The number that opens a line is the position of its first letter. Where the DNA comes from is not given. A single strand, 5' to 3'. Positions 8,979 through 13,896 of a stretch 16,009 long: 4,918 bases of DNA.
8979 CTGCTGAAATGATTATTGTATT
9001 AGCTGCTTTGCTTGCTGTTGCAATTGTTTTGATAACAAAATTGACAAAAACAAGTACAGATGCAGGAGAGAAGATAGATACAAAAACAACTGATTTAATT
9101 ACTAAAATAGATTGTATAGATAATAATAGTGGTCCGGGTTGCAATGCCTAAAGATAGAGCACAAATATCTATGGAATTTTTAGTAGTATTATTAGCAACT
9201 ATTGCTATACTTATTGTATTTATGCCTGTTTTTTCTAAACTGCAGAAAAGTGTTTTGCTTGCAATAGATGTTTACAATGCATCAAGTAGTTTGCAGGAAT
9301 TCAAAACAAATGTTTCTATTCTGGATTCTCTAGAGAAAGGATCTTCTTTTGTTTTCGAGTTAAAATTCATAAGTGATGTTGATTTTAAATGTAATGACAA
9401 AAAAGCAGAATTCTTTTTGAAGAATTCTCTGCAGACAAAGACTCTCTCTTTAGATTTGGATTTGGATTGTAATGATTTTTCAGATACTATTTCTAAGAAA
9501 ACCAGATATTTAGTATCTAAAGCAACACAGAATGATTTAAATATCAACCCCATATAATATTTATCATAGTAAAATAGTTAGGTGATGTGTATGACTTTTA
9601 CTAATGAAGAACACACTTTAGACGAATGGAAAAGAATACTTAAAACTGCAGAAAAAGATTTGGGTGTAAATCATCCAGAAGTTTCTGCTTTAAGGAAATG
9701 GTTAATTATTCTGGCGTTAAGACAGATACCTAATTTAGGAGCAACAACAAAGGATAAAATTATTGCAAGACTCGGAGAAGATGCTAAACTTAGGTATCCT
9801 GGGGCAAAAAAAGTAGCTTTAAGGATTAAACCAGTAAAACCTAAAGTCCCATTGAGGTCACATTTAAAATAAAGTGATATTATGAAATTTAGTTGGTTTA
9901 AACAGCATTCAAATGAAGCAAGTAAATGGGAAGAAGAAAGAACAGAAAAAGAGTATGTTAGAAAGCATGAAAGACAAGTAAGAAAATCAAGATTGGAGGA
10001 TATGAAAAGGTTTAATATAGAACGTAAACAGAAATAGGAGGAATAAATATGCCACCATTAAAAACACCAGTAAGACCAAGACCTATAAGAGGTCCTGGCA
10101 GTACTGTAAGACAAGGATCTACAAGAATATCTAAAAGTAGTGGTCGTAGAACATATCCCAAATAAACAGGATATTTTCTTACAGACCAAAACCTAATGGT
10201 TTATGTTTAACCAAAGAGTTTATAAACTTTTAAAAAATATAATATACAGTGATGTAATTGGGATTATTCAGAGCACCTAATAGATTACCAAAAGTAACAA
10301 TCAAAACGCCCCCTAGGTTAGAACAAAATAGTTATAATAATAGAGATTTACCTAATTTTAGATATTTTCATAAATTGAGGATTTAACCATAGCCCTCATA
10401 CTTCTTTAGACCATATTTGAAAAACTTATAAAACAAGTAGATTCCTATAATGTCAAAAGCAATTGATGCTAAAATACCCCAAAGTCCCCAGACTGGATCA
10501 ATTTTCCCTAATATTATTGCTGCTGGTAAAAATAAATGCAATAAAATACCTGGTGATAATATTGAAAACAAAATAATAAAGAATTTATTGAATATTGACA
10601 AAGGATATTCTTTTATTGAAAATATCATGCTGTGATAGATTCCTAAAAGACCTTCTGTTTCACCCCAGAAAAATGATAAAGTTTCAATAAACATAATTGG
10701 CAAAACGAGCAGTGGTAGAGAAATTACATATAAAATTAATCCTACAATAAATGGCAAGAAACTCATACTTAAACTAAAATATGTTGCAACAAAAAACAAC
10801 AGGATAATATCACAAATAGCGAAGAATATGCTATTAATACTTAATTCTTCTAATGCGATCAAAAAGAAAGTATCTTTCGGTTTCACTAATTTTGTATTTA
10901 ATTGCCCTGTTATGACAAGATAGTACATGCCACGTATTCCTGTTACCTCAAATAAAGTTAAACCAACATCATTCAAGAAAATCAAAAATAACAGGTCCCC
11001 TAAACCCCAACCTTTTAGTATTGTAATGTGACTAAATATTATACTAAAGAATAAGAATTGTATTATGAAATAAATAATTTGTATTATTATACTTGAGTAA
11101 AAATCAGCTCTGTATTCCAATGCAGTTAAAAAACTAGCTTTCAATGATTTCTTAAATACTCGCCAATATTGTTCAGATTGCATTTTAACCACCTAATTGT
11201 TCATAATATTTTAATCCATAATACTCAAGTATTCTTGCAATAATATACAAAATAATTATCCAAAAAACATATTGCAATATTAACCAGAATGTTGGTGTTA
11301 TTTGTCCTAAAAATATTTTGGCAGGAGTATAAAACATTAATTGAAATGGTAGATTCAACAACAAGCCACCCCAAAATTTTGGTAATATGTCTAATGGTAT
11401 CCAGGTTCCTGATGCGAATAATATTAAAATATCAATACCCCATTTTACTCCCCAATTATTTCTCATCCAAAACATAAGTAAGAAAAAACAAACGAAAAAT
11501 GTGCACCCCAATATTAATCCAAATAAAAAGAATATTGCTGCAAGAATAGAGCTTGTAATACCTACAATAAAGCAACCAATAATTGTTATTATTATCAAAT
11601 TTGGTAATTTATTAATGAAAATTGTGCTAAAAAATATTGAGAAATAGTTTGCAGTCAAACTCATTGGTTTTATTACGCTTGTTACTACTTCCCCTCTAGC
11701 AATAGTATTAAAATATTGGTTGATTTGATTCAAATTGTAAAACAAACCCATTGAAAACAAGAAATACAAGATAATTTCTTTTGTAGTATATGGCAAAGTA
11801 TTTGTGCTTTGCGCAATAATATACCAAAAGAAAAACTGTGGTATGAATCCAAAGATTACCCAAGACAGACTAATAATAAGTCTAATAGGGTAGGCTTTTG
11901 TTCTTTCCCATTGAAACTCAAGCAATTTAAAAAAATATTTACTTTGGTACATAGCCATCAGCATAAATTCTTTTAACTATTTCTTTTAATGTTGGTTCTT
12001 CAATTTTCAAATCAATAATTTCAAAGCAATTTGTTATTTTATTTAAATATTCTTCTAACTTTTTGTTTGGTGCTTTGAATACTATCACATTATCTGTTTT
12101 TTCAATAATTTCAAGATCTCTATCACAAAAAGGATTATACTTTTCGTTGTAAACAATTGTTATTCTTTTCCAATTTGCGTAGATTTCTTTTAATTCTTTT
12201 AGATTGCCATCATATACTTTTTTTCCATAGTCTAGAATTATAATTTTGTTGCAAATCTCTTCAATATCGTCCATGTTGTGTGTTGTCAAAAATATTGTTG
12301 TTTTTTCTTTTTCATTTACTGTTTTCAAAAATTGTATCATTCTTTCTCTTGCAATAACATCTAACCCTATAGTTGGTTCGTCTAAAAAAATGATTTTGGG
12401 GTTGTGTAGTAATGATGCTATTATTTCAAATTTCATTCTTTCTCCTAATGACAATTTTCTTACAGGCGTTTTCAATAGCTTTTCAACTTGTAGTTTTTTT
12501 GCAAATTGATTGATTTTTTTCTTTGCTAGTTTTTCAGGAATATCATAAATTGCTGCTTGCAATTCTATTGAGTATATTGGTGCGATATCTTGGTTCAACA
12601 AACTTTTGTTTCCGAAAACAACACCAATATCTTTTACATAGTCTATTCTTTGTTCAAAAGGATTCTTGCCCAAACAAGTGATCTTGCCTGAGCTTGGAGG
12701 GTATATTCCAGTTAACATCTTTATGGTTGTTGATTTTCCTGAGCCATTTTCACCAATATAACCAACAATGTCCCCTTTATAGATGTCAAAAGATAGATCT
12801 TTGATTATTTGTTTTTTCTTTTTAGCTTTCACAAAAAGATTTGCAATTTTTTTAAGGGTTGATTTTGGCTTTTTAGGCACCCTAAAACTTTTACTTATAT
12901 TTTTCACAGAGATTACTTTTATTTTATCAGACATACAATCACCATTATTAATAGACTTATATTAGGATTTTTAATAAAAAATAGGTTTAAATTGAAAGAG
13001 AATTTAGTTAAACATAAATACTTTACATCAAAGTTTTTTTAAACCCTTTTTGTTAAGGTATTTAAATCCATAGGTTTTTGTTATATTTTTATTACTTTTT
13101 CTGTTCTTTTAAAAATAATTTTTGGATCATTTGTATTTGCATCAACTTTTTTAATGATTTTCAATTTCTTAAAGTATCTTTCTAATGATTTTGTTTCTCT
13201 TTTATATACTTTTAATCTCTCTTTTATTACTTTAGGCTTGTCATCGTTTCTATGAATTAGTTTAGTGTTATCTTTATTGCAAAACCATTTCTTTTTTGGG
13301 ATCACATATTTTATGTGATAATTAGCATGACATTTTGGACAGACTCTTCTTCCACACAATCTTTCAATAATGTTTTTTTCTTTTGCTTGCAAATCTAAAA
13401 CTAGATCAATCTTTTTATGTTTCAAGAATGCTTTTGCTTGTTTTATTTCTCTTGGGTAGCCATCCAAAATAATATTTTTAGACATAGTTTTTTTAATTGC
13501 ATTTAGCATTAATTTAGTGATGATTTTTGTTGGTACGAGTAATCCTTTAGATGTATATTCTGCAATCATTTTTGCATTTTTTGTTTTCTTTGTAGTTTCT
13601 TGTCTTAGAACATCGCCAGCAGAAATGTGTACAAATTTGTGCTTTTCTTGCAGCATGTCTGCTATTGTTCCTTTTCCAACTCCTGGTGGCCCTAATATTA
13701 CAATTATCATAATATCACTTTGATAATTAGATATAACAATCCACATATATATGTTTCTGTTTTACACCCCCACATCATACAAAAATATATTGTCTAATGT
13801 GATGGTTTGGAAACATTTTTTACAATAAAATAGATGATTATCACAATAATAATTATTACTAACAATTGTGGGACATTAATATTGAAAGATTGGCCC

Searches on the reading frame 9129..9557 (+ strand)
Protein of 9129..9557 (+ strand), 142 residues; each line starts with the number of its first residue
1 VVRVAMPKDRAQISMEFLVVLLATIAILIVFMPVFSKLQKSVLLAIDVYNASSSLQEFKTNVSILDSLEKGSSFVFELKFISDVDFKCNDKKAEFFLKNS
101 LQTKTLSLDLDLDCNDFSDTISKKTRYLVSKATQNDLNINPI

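Call 56: search_protein_families(library=pfam, proteins=[window:9129-9557:+], max_evalue=0.001)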
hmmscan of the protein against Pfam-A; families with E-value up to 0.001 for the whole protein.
window:9129-9557:+ (142 aa): 1 family
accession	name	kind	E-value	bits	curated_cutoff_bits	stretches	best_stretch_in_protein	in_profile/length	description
PF04021.17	Class_IIIsignal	-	0.00034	20.9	23.7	1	10-32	2-24/27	Class III signal peptide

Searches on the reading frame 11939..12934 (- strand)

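Call 56: search_protein_families(library=pfam, proteins=[window:11939-12934:-], max_evalue=0.001)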
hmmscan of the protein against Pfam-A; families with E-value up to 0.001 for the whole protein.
window:11939-12934:- (331 aa): 3 families
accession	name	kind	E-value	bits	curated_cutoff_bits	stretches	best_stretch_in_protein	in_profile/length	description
PF00005.33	ABC_tran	-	8.4e-27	94.9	25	1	45-188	2-136/137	ABC transporter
PF13304.12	AAA_21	-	5.3e-12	46.9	27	1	144-220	221-299/304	AAA domain, putative AbiEii toxin, Type IV TA system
PF13732.12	DrrA1-3_C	-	0.00032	21.8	27.4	0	243-319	1-76/81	ATP-binding protein DrrA1-3-like, C-terminal domain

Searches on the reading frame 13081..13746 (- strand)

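Call 56: search_protein_families(library=pfam, proteins=[window:13081-13746:-], max_evalue=0.001)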
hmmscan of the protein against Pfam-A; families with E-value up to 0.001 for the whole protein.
window:13081-13746:- (221 aa): 5 families
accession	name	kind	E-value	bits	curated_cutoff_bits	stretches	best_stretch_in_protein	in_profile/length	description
PF00406.28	ADK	-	2e-38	132.3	26.8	1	17-195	1-149/151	Adenylate kinase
PF13207.12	AAA_17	-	4.2e-23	82.6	27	1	18-134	1-123/136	AAA domain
PF05191.20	ADK_lid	-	4.2e-10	39.8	26.6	1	133-168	1-36/36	Adenylate kinase, active site lid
PF13238.12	AAA_18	-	8.1e-10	39.7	29.4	1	15-134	1-112/128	AAA domain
PF13671.12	AAA_33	-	0.00098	19.9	27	0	15-59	2-46/143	AAA domain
